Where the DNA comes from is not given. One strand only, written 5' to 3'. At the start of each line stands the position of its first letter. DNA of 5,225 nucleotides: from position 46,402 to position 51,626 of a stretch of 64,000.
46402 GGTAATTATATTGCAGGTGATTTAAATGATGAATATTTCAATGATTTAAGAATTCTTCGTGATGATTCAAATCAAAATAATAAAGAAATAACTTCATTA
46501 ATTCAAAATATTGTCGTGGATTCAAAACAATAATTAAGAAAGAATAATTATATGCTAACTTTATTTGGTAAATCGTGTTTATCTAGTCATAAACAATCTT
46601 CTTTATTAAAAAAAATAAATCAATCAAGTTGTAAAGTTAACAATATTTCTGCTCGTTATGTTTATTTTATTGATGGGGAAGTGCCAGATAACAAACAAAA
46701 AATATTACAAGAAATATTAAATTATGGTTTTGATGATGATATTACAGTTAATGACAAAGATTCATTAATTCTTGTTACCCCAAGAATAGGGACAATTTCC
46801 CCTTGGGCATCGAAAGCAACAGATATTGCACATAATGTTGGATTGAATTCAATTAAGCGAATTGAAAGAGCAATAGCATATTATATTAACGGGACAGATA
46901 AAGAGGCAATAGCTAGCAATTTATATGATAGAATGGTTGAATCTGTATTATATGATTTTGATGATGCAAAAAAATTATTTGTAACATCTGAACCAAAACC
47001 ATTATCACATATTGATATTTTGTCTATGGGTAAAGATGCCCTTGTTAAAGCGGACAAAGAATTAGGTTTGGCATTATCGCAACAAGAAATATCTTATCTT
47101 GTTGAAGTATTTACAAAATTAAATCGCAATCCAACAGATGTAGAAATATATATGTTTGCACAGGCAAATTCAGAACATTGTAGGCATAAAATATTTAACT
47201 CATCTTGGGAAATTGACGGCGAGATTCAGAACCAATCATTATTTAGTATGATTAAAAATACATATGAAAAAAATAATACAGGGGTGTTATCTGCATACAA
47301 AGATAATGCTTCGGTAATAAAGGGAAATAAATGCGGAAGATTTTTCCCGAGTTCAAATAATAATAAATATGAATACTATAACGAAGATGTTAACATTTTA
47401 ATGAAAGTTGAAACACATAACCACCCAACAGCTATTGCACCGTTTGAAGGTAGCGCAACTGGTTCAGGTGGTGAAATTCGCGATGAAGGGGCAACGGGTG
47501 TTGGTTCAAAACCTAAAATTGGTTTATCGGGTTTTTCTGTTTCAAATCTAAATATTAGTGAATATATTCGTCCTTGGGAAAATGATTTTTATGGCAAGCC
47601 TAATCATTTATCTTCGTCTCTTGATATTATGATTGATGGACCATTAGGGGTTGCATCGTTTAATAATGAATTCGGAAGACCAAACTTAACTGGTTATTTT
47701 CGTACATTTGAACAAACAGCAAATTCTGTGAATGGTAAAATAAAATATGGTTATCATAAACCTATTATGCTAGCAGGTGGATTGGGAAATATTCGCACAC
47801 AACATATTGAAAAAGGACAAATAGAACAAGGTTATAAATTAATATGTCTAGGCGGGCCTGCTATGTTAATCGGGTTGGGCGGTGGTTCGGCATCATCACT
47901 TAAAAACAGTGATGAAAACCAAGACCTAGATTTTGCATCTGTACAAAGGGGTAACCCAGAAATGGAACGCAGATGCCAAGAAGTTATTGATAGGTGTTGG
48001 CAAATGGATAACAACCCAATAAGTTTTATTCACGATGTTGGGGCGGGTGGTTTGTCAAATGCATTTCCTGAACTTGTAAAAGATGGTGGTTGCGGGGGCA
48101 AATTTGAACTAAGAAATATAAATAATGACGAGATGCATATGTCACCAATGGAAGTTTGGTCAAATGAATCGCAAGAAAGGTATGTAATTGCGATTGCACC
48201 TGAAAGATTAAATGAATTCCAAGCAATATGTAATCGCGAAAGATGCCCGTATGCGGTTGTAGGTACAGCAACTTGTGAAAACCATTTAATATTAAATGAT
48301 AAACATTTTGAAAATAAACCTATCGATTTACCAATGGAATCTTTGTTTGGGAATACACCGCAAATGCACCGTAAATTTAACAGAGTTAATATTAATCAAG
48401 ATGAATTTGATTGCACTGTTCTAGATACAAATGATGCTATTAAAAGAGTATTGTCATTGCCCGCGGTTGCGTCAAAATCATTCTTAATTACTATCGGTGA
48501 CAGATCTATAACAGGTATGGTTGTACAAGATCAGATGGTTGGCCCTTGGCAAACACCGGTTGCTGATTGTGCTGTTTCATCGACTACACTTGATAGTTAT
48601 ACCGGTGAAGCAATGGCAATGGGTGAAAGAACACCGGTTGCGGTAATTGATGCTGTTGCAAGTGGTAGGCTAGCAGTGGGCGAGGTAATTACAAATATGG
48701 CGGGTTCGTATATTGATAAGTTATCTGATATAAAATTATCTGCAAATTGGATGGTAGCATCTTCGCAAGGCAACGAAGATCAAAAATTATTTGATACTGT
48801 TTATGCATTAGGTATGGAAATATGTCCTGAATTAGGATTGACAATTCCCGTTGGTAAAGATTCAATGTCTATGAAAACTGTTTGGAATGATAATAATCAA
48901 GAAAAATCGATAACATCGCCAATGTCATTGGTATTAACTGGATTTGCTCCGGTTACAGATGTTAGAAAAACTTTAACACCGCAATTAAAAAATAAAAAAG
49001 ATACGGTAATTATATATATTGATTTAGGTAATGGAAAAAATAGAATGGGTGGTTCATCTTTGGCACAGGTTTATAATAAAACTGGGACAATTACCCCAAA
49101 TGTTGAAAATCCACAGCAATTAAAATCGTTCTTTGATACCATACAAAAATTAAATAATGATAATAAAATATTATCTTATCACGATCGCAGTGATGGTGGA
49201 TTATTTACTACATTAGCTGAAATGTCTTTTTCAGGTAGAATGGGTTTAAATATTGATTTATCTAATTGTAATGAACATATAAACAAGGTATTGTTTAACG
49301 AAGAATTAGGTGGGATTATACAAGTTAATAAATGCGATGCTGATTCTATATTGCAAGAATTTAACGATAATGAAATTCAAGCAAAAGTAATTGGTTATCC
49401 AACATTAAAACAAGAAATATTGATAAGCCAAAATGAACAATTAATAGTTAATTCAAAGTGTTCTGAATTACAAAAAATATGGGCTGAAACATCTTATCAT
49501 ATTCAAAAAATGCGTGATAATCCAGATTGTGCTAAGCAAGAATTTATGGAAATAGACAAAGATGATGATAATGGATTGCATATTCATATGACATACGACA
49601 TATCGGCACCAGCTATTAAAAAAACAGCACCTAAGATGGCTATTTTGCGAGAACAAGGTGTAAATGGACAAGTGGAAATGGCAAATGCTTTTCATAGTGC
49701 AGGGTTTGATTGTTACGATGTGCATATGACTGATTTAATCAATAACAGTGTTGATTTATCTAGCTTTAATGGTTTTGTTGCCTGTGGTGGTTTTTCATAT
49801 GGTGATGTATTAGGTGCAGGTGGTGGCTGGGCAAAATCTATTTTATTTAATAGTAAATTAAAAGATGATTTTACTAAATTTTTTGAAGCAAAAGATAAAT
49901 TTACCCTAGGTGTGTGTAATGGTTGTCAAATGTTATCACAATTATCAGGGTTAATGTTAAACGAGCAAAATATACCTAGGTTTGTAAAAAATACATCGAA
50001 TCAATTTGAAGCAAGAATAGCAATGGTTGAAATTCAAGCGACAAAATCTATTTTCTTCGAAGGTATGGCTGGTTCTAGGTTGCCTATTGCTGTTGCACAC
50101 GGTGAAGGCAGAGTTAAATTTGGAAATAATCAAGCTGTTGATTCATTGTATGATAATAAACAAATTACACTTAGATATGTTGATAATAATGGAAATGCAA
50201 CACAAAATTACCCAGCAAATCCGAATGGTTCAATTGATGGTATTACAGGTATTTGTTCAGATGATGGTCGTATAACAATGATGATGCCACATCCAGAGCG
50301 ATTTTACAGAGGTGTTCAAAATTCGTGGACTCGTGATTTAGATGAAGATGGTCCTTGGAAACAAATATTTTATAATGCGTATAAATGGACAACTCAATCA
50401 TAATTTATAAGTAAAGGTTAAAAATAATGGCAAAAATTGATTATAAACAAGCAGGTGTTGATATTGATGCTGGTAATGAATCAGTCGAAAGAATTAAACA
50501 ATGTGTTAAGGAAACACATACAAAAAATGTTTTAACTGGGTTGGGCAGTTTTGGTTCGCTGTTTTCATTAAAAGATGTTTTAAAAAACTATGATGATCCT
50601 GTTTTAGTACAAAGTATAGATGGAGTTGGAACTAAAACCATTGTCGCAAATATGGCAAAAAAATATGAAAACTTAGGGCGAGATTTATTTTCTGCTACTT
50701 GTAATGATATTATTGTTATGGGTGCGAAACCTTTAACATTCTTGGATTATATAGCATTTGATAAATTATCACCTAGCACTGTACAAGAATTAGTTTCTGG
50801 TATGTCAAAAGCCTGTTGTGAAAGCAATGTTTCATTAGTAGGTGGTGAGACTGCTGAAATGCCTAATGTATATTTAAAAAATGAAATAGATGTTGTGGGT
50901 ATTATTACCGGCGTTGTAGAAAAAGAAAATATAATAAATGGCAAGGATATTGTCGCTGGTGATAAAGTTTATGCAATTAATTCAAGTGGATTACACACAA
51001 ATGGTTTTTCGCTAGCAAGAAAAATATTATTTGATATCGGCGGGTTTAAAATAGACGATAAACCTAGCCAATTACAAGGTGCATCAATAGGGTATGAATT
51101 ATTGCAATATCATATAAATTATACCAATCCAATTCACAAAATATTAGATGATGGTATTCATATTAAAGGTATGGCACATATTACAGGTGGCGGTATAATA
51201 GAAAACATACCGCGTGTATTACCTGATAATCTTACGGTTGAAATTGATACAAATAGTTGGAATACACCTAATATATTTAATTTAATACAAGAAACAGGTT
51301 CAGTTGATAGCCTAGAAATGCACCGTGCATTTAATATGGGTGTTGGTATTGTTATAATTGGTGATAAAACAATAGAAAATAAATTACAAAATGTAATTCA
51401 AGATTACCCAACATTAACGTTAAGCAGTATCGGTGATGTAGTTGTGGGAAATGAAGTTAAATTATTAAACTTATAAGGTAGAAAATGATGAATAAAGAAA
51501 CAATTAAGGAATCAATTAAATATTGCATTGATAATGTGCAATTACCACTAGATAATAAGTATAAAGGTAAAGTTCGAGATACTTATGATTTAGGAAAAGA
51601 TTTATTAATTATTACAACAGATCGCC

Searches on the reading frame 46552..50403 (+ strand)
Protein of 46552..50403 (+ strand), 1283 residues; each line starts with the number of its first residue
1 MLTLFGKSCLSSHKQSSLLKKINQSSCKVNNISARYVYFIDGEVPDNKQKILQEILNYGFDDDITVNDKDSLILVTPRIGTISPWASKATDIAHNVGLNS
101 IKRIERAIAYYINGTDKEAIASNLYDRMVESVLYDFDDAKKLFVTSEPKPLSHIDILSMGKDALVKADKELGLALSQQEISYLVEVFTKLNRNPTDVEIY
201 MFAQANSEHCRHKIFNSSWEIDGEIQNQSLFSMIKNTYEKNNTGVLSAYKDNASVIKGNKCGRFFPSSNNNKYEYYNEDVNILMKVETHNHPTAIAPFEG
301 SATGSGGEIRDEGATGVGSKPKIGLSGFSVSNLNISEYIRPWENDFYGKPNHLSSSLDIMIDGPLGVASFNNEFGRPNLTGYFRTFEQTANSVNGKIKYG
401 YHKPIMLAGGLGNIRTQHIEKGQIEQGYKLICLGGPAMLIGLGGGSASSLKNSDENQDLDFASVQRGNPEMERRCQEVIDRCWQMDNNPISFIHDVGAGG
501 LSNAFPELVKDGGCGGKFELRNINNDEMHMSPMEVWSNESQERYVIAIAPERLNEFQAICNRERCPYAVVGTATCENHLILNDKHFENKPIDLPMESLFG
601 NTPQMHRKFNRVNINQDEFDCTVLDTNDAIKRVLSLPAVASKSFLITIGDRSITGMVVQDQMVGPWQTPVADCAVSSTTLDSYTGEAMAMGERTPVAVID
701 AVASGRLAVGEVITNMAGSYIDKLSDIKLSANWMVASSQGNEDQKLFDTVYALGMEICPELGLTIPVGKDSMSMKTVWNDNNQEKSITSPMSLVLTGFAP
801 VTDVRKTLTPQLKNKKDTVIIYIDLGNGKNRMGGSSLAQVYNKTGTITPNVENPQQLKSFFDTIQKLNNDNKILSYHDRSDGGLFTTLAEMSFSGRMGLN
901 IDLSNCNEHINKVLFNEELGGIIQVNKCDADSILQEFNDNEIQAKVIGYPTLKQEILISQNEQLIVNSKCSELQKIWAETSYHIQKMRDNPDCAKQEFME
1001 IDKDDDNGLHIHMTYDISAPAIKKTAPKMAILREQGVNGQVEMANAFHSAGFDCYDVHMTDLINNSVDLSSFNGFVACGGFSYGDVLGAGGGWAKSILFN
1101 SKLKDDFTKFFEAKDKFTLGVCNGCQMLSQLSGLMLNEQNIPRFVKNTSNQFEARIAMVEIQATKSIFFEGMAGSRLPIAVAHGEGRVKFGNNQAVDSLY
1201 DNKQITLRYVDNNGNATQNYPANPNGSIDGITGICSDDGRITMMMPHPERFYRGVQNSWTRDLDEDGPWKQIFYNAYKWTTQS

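Call 14: search_protein_families(library=ncbifam, proteins=[window:46552-50403:+], max_evalue=1e-8)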
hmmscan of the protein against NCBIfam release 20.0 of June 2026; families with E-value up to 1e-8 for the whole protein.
window:46552-50403:+ (1283 aa): 10 families
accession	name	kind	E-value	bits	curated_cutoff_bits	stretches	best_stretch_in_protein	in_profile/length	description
NF003672.0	PRK05297.1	equivalog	0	1973.2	783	1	1-1280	1-1289/1290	phosphoribosylformylglycinamidine synthase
TIGR01735.1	FGAM_synt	equivalog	0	1817.5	1123.05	1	6-1280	4-1307/1307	phosphoribosylformylglycinamidine synthase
TIGR01739.1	tegu_FGAM_synt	hypoth_equivalog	5.1e-95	319.5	716.1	2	684-1280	595-1204/1206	herpesvirus tegument protein/v-FGAM-synthase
TIGR01736.1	FGAM_synth_II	equivalog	1.2e-79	268.5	525.75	1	185-980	8-713/718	phosphoribosylformylglycinamidine synthase subunit PurL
NF002290.1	PRK01213.1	equivalog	6.7e-79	265.9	648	1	185-980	8-718/723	phosphoribosylformylglycinamidine synthase subunit PurL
TIGR01857.1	FGAM-synthase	equivalog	8.8e-79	265.3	1057.05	1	416-1254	426-1218/1239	phosphoribosylformylglycinamidine synthase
NF002252.0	PRK01175.1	equivalog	4.7e-49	166.8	298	1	1026-1267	3-244/261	phosphoribosylformylglycinamidine synthase subunit PurQ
TIGR01737.1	FGAM_synth_I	equivalog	1e-41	142.8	177.8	1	1028-1258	2-213/228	phosphoribosylformylglycinamidine synthase I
NF002957.0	PRK03619.1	equivalog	4.9e-32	111.1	212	1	1028-1254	2-202/222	phosphoribosylformylglycinamidine synthase subunit PurQ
NF010690.0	PRK14090.1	equivalog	5.2e-23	81.2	1047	1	360-576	112-315/601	phosphoribosylformylglycinamidine synthase subunit PurL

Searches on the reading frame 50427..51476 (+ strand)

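Call 14: search_protein_families(library=ncbifam, proteins=[window:50427-51476:+], max_evalue=1e-8)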
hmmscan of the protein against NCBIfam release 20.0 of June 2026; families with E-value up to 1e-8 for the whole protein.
window:50427-51476:+ (349 aa): 2 families
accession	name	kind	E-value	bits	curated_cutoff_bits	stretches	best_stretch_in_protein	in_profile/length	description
TIGR00878.1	purM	equivalog_domain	5.2e-103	344.7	236.35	1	4-338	1-329/332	phosphoribosylformylglycinamidine cyclo-ligase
TIGR01379.1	thiL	equivalog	2.7e-11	43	184.15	1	60-199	38-171/320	thiamine-phosphate kinase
